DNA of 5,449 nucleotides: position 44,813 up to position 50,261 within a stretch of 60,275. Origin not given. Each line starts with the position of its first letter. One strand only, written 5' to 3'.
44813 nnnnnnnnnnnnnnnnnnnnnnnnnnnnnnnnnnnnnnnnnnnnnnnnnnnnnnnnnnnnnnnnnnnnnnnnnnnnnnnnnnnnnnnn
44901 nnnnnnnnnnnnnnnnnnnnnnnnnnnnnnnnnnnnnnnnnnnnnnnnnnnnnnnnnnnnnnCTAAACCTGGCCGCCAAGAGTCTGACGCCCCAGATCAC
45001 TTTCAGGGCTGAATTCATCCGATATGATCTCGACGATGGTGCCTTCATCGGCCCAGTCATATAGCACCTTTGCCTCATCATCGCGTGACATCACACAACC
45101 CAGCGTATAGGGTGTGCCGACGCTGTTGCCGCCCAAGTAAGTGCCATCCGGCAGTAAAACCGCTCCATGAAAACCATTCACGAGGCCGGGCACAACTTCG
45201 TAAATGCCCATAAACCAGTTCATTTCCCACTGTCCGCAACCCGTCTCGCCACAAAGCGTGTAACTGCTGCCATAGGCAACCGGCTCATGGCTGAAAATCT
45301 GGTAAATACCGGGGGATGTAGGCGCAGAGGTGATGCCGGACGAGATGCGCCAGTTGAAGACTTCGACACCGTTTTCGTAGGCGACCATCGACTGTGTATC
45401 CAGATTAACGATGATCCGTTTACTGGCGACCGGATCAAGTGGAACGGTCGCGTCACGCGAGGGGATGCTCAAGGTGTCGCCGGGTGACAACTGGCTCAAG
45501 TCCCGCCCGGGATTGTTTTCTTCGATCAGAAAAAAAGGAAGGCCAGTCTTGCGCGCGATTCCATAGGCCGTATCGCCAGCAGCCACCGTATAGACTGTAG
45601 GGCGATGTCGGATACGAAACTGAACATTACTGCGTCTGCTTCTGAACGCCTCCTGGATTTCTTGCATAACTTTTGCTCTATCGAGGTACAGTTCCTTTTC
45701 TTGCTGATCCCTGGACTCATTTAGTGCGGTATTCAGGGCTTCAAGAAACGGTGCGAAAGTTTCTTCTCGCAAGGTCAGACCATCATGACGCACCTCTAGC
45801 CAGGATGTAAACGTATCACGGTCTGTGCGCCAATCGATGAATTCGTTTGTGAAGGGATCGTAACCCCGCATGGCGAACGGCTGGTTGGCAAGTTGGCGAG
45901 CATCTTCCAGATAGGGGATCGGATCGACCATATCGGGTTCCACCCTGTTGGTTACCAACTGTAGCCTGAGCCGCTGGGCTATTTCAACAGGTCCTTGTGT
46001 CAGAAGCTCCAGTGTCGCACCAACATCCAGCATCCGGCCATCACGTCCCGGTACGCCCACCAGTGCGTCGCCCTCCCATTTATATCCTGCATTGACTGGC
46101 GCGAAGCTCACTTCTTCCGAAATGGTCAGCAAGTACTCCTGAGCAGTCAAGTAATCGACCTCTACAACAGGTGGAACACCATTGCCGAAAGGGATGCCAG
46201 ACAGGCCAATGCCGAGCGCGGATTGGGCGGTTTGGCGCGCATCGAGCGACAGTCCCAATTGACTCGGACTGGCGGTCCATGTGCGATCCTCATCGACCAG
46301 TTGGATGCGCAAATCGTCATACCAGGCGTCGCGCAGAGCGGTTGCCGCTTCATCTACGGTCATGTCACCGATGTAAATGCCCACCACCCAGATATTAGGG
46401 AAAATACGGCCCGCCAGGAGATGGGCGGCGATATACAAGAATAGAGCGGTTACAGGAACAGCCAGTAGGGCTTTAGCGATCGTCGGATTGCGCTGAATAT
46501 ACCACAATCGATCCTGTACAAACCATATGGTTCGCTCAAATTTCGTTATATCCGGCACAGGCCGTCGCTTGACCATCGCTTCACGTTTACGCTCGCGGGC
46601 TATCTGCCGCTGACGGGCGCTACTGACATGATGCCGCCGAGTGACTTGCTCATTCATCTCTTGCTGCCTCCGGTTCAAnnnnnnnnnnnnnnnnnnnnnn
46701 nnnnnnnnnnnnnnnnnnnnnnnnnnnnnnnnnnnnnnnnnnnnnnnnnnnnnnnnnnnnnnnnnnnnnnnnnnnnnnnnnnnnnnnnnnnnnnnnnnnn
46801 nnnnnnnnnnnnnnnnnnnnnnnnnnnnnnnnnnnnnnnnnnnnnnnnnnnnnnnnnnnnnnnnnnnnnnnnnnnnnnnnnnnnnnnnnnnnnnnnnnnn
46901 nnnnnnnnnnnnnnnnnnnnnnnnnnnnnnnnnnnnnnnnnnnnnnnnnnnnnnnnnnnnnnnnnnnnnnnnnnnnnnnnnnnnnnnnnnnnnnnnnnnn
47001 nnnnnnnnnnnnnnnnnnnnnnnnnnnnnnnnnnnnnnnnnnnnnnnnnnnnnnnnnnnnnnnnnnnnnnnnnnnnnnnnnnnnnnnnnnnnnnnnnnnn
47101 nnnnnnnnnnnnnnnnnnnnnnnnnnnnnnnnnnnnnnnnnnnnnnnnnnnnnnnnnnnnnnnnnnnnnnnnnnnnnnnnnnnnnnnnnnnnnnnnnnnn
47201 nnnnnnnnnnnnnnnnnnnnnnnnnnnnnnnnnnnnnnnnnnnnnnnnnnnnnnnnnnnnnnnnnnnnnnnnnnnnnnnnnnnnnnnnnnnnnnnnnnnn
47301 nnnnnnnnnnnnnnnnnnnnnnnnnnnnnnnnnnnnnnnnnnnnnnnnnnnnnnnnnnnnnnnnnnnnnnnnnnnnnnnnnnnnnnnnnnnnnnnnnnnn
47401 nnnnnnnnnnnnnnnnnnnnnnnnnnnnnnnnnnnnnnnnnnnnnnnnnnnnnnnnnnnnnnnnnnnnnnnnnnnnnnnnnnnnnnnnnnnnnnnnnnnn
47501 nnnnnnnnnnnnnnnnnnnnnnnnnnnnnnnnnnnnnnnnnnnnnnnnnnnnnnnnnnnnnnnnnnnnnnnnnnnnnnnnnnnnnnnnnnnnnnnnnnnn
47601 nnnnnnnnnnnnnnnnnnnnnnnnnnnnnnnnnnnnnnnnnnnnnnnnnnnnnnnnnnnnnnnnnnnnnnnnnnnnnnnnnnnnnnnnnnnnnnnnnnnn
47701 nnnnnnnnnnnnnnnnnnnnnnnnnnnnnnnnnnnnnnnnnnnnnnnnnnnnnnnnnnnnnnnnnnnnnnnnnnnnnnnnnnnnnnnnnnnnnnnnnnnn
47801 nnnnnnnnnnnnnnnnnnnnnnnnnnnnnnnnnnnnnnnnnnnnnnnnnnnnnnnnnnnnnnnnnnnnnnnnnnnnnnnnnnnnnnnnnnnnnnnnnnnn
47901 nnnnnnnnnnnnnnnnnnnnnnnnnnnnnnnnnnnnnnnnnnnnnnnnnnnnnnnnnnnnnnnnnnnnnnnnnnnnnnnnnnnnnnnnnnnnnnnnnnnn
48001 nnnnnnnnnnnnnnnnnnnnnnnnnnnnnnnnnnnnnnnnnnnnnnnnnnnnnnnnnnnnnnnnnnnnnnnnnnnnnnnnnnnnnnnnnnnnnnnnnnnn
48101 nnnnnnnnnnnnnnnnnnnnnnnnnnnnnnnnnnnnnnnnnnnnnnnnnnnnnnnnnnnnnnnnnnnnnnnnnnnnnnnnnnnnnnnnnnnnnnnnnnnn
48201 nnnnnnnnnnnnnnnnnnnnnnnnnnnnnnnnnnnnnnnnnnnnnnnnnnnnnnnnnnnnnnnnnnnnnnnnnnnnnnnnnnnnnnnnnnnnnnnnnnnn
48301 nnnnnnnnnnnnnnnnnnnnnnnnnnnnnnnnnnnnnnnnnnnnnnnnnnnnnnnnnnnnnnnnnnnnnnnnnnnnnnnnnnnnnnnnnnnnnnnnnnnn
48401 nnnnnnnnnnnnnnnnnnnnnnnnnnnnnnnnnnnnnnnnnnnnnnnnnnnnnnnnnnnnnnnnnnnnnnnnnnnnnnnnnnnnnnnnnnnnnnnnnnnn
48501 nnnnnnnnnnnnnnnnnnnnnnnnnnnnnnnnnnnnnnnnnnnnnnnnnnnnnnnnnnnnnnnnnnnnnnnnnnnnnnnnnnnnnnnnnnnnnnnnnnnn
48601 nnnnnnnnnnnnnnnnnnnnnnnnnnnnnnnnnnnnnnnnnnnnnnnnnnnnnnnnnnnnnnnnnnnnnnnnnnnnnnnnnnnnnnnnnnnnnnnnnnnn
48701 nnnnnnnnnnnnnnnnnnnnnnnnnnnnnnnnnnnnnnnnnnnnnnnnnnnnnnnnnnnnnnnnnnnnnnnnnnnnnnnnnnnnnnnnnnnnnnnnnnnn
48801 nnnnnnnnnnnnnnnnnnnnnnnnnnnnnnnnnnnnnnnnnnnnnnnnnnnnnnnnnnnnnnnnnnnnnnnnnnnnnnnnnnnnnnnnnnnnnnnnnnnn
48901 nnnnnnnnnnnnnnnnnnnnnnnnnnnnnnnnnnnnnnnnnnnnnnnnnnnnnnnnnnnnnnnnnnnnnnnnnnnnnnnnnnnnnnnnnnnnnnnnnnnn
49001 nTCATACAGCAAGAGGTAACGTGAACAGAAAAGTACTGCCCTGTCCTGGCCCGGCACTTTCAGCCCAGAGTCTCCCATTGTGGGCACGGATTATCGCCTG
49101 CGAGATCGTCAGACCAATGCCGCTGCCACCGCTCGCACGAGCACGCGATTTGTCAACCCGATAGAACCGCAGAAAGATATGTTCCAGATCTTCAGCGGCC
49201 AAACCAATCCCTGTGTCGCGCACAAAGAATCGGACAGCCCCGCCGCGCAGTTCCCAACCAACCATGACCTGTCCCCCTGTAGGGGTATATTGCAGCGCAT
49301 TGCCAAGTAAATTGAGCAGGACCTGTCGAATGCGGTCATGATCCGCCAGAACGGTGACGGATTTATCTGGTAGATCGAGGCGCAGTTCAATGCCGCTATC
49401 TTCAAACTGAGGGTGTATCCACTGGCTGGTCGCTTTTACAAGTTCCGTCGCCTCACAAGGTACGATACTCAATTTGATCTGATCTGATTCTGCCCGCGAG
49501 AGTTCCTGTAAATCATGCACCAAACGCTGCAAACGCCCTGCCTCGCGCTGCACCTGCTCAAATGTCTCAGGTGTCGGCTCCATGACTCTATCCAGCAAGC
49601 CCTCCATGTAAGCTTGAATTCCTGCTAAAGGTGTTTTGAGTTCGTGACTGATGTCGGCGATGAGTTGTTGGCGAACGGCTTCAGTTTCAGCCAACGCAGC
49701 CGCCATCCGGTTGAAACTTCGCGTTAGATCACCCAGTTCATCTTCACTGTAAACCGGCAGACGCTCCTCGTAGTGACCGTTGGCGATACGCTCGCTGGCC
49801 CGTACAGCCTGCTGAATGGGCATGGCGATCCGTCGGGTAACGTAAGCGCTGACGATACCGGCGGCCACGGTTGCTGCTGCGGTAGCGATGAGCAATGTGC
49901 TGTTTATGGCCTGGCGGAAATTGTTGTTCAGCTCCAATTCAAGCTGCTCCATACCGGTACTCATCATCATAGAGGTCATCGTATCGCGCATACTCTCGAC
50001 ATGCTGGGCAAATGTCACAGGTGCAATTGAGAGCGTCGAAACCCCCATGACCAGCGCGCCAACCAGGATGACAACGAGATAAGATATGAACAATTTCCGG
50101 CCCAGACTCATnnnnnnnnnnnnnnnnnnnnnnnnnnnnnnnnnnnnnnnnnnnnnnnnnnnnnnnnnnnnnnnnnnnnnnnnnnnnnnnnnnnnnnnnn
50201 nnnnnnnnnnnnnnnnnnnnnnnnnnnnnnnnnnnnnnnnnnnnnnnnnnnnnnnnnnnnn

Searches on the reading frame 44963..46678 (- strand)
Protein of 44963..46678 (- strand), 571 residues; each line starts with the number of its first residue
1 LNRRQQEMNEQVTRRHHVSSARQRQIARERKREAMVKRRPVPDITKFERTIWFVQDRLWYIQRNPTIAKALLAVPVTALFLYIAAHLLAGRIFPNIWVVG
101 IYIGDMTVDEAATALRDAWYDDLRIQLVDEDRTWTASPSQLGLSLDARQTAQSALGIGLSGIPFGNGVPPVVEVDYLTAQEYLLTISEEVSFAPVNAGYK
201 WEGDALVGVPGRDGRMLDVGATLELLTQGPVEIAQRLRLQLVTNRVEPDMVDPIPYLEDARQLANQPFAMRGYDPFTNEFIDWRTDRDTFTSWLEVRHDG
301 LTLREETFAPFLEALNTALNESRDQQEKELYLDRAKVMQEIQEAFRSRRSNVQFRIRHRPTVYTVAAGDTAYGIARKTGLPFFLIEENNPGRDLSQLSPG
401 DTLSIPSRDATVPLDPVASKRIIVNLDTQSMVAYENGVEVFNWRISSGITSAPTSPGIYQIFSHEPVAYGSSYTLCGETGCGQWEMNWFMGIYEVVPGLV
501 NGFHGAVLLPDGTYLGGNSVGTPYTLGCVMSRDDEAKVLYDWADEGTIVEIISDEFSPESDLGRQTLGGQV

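Call 13: search_protein_families(library=pfam, proteins=[window:44963-46678:-], max_evalue=0.001)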
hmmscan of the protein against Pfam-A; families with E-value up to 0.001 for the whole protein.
window:44963-46678:- (571 aa): 3 families
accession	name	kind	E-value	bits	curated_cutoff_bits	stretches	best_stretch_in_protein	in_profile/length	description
PF03734.19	YkuD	-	3.6e-12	47.5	23.4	1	420-551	2-146/146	L,D-transpeptidase catalytic domain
PF12229.13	PG_binding_4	-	2.5e-11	44.2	22.1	1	134-227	1-105/117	Putative peptidoglycan binding domain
PF01476.26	LysM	-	1.8e-05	25.1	20.9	1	363-406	1-43/43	LysM domain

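Call 72: search_protein_families(library=ncbifam, proteins=[window:44963-46678:-], max_evalue=0.00001)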
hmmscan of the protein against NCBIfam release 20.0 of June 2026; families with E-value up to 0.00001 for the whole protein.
window:44963-46678:- (571 aa): 0 families

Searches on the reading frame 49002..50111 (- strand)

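Call 72: search_protein_families(library=ncbifam, proteins=[window:49002-50111:-], max_evalue=0.00001)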
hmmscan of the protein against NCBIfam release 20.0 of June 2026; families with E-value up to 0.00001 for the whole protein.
window:49002-50111:- (369 aa): 84 families (the best 25 are shown)
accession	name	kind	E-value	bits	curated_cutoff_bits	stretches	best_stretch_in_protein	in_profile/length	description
NF012163.2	BaeS_SmeS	equivalog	2.9e-80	270.4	500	1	49-353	142-445/457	sensor histidine kinase efflux regulator BaeS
NF033092.0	HK_WalK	equivalog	1.1e-75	255.4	725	2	143-367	368-594/594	cell wall metabolism sensor histidine kinase WalK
NF007837.0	PRK10549.1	equivalog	3.1e-69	233.9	603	1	40-356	133-448/466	envelope stress sensor histidine kinase BaeS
NF046044.1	PnpS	equivalog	1.1e-68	232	400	1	142-366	165-390/390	two-component system histidine kinase PnpS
NF040691.1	MtrAB_MtrB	equivalog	3.3e-68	231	450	1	59-367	176-492/507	MtrAB system histidine kinase MtrB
TIGR02966.1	phoR_proteo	equivalog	8.8e-59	199.2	334.2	1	138-364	105-332/333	phosphate regulon sensor histidine kinase PhoR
TIGR01386.1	cztS_silS_copS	subfamily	4.5e-52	177.5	292.55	1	56-365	149-456/457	heavy metal sensor histidine kinase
NF041735.1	hist_kin_RppB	equivalog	6.9e-51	173.4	400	1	147-366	216-438/438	two-component system sensor histidine kinase RppB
NF041210.1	his_kin_PieS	equivalog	7.7e-51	173.5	850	1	72-367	168-470/474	two component system sensor histidine kinase PieS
NF007007.0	PRK09470.1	equivalog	2e-46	158.9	486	1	74-368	172-460/463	envelope stress sensor histidine kinase CpxA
TIGR02956.1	TMAO_torS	equivalog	8.7e-46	156.5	676.5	1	146-368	463-683/967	TMAO reductase system sensor histidine kinase/response regulator TorS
NF033093.1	HK_VicK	exception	2.2e-45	155.1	680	1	144-366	206-434/448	cell wall metabolism sensor histidine kinase VicK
NF012226.0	AdeS_HK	equivalog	1.1e-44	153.1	500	1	75-365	64-351/353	two-component sensor histidine kinase AdeS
NF045911.1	TCSHisKinNblS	equivalog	1.4e-43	149.2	1000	1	144-367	385-620/621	two-component system sensor histidine kinase NblS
NF008312.0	PRK11100.1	equivalog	4.4e-43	147.8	356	1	71-352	182-460/477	two-component system sensor histidine kinase CreC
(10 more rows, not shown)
